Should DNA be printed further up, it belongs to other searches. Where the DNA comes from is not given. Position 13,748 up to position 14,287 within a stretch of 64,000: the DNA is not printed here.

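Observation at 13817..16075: Tandemly duplicated two-gene cassette: invariant 80-aa protein + diverging 8-TM membrane protein, downstream of a thioesterase-ABC exporter operon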

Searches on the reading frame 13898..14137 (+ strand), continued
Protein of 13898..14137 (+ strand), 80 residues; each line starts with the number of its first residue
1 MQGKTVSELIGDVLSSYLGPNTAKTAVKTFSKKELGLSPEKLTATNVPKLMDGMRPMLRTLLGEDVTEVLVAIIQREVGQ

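Call 66: fold_search(model_id=the predicted structure, library=pdb)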
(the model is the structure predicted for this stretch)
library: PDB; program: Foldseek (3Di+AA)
matches with E <= 10: 143; with E <= 0.001: 0
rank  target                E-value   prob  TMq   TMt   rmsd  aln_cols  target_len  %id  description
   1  2p9x_A                1.2e+00  0.33  0.40  0.35   7.0        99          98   15  Crystal structure of PH0832 from Pyrococcus horikoshii OT3 (released 2007-10-02)
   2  5v6h_A                2.1e+00  0.23  0.37  0.38   5.0        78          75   15  Crystal structure of Myosin VI in complex with GH2 domain of GIPC2 (released 2017-05-31)
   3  5v6h_C                2.2e+00  0.21  0.37  0.38   5.0        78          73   15  Crystal structure of Myosin VI in complex with GH2 domain of GIPC2 (released 2017-05-31)
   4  4wch                  2.5e+00  0.15  0.35  0.23   7.3        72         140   14  Structure of Isolated D Chain of Gigant Hemoglobin from Glossoscolex paulistus (released 2015-06-10)
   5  4hrt_B                3.2e+00  0.11  0.32  0.20   7.0        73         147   18  Scapharca tetrameric hemoglobin, unliganded (released 2012-12-12)
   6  4hrt_D                3.2e+00  0.09  0.30  0.19   7.3        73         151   16  Scapharca tetrameric hemoglobin, unliganded (released 2012-12-12)
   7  1iwh_A                3.4e+00  0.12  0.37  0.24  10.6       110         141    8  Crystal Structure of Horse Carbonmonoxyhemoglobin-Bezafibrate Complex at 1.55A Resolution: A Novel Allosteric Binding  (released 2002-10-02)
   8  2ig3_B                3.6e+00  0.13  0.39  0.27  13.9       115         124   10  Crystal structure of group III truncated hemoglobin from Campylobacter jejuni (released 2006-10-10)
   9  3gys_A                3.8e+00  0.10  0.35  0.24  10.8       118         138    8  Crystal structure determination of cat (Felis silvestris catus) hemoglobin at 2.9 angstrom resolution (released 2010-03-16)
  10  4hrt_H                3.8e+00  0.09  0.32  0.20   7.2        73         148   16  Scapharca tetrameric hemoglobin, unliganded (released 2012-12-12)
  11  3szk_E                3.8e+00  0.08  0.31  0.24  10.5       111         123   17  Crystal Structure of Human metHaemoglobin Complexed with the First NEAT Domain of IsdH from Staphylococcus aureus (released 2011-09-14)
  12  1jeb_B                4.0e+00  0.07  0.29  0.19  10.6       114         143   17  Chimeric Human/Mouse Carbonmonoxy Hemoglobin (Human Zeta2 / Mouse Beta2) (released 2002-01-23)
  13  2zlu_A                4.2e+00  0.08  0.34  0.23  12.0       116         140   11  Horse methemoglobin high salt, pH 7.0 (88% relative humidity) (released 2008-06-24)
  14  2ri4_B                4.2e+00  0.08  0.30  0.20   7.7        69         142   23  Crystal Structure determination of Goat Methemoglobin at 2.7 Angstrom (released 2008-10-14)
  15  3r2d_B                4.2e+00  0.06  0.23  0.15  11.2        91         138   12  Crystal Structure of Antitermination Factors NusB and NusE in complex with dsRNA (released 2011-06-22)
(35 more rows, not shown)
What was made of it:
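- Foldseek against the PDB finds nothing (best E 1.2; call 66).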

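Call 70: find_homologous_proteins(query=A5, max_evalue=1)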
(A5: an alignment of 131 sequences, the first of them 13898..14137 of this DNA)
Query A5 (131 sequences) (80 aa, profile of the alignment): 63 proteins with E <= 1 among 4885 candidates.
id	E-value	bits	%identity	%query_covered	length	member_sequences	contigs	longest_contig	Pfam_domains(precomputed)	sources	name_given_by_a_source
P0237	2.1e-27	113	45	94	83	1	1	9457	-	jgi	jgi:hypothetical protein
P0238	3.9e-27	112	48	96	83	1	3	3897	-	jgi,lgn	-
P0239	4.7e-27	111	46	93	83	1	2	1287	-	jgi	jgi:hypothetical protein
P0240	7.2e-27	111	49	91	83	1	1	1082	-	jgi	jgi:hypothetical protein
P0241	1.2e-26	110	48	96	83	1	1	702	-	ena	-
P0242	2.2e-26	109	47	94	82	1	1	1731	-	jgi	jgi:hypothetical protein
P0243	2.4e-26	109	47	94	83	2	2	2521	-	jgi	jgi:hypothetical protein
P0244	3.0e-26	109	48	94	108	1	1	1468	-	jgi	jgi:hypothetical protein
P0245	3.8e-26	109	49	93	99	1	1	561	-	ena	-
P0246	4.9e-26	108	44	94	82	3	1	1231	-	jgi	-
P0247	5.3e-26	108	49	91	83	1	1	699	-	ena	-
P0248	5.5e-26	108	47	91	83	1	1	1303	-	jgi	jgi:hypothetical protein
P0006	6.1e-26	108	48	94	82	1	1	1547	-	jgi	jgi:hypothetical protein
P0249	6.1e-26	108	49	91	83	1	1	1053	-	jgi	jgi:hypothetical protein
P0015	7.2e-26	108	43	95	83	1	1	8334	-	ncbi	-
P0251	1.6e-25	107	46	95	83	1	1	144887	-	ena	-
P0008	2.7e-25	106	47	95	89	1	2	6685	-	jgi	jgi:hypothetical protein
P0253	5.7e-25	105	49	94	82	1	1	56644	-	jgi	jgi:hypothetical protein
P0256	7.2e-25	104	45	94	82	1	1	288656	-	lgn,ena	-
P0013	1.6e-24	103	44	96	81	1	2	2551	-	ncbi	-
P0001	6.3e-24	101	100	100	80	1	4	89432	-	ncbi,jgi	jgi:hypothetical protein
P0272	2.3e-14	71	33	79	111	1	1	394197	-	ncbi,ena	-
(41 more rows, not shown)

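Call 100: find_encoding_contigs(protein=P0256, flank=7000, max_places=1)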
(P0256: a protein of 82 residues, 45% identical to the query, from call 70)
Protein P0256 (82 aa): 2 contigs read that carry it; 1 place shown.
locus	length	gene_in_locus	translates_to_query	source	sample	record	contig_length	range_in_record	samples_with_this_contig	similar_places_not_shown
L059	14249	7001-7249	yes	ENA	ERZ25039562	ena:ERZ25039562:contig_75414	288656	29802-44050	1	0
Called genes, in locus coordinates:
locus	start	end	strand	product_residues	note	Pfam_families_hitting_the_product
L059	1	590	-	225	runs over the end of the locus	-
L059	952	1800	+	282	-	PF00378:ECH_1, PF16113:ECH_2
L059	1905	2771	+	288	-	-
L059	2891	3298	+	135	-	PF01243:PNPOx_N (weak)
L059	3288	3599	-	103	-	-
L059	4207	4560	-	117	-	PF08291:Peptidase_M15_3 (weak)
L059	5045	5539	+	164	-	PF09351:DUF1993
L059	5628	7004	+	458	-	PF00150:Cellulase, PF01301:Glyco_hydro_35 (weak), PF18564:Glyco_hydro_5_C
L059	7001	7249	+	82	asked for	-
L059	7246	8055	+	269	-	-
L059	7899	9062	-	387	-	-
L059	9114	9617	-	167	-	PF13302:Acetyltransf_3 (weak), PF00583:Acetyltransf_1, PF13673:Acetyltransf_10 (weak), PF13508:Acetyltransf_7, PF08445:FR47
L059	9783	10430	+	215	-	PF00440:TetR_N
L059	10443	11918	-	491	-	PF01554:MatE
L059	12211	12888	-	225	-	PF01738:DLH, PF02129:Peptidase_S15 (weak), PF12697:Abhydrolase_6 (weak), PF08840:BAAT_C (faint)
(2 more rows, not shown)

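Call 101: find_encoding_contigs(protein=P0251, flank=7000, max_places=1)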
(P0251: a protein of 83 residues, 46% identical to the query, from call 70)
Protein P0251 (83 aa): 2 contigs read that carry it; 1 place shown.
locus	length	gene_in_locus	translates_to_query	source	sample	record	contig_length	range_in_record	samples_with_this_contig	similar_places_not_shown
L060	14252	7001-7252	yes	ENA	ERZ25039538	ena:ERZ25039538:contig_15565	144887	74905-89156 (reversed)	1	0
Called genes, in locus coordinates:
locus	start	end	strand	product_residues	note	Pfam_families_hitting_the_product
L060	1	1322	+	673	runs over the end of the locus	-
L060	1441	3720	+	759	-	-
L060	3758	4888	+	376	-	PF04338:DUF481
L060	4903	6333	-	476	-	PF16868:NMT1_3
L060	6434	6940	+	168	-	PF09351:DUF1993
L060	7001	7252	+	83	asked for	-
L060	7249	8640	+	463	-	PF01169:GDT1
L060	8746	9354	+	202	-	PF00440:TetR_N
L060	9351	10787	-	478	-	PF01554:MatE, PF03023:MurJ (weak), PF01554:MatE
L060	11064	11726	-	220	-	PF01738:DLH, PF08840:BAAT_C (faint)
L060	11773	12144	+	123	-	PF13473:Cupredoxin_1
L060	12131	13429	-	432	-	PF00202:Aminotran_3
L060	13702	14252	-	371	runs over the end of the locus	-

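Call 102: find_encoding_contigs(protein=P0272, flank=7000, max_places=1)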
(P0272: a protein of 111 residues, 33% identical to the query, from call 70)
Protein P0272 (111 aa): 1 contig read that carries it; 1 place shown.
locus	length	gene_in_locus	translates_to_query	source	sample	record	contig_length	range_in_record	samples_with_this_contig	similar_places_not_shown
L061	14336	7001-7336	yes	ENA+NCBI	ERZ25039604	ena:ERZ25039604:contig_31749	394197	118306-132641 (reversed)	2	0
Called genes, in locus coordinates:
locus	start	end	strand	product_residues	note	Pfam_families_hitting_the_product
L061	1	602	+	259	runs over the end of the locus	PF00487:FA_desaturase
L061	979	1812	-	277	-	-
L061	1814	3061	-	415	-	-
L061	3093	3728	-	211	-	PF01471:PG_binding_1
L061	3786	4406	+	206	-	-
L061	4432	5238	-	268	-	PF02517:Rce1-like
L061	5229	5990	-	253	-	-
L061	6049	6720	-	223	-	-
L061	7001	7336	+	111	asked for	-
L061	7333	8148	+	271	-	-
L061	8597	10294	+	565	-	PF00005:ABC_tran, PF02463:SMC_N (faint), PF03193:RsgA_GTPase (faint), PF03308:MeaB (faint), PF13476:AAA_23 (faint), PF13555:AAA_29 (faint), PF12848:ABC_tran_Xtn, PF00005:ABC_tran, +3 more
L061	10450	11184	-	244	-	-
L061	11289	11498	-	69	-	PF11860:Muramidase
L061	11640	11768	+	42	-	-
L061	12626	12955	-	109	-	-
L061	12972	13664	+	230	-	-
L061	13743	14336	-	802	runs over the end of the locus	-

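Call 103: find_encoding_contigs(protein=P0253, flank=7000, max_places=1)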
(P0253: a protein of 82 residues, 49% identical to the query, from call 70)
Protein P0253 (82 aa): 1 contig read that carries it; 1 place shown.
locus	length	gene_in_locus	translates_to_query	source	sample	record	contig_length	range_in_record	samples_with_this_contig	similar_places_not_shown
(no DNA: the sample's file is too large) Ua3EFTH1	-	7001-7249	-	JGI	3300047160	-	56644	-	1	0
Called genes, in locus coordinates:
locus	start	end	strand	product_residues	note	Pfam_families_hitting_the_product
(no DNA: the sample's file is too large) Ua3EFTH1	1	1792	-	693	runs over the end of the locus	PF01432:Peptidase_M3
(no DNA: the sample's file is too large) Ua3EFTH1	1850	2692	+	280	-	PF00378:ECH_1, PF16113:ECH_2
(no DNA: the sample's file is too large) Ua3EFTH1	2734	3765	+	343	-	PF00248:Aldo_ket_red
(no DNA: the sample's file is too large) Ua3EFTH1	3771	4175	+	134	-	PF01243:PNPOx_N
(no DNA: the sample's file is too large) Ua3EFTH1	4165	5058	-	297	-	PF00294:PfkB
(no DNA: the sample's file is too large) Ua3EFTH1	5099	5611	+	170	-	PF09351:DUF1993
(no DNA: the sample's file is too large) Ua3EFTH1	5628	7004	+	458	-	PF00150:Cellulase, PF18564:Glyco_hydro_5_C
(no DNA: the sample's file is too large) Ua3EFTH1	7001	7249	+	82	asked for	-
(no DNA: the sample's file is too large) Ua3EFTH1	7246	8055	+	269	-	-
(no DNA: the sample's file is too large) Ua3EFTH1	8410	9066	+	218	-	PF05726:Pirin_C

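Call 113: search_protein_families(library=padloc, proteins=[window:13898-14137:+], max_evalue=0.1)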
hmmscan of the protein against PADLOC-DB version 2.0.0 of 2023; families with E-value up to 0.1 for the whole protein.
window:13898-14137:+ (80 aa): 0 families
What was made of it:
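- There is no toxin or precursor gene, and no PADLOC hit (call 113).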
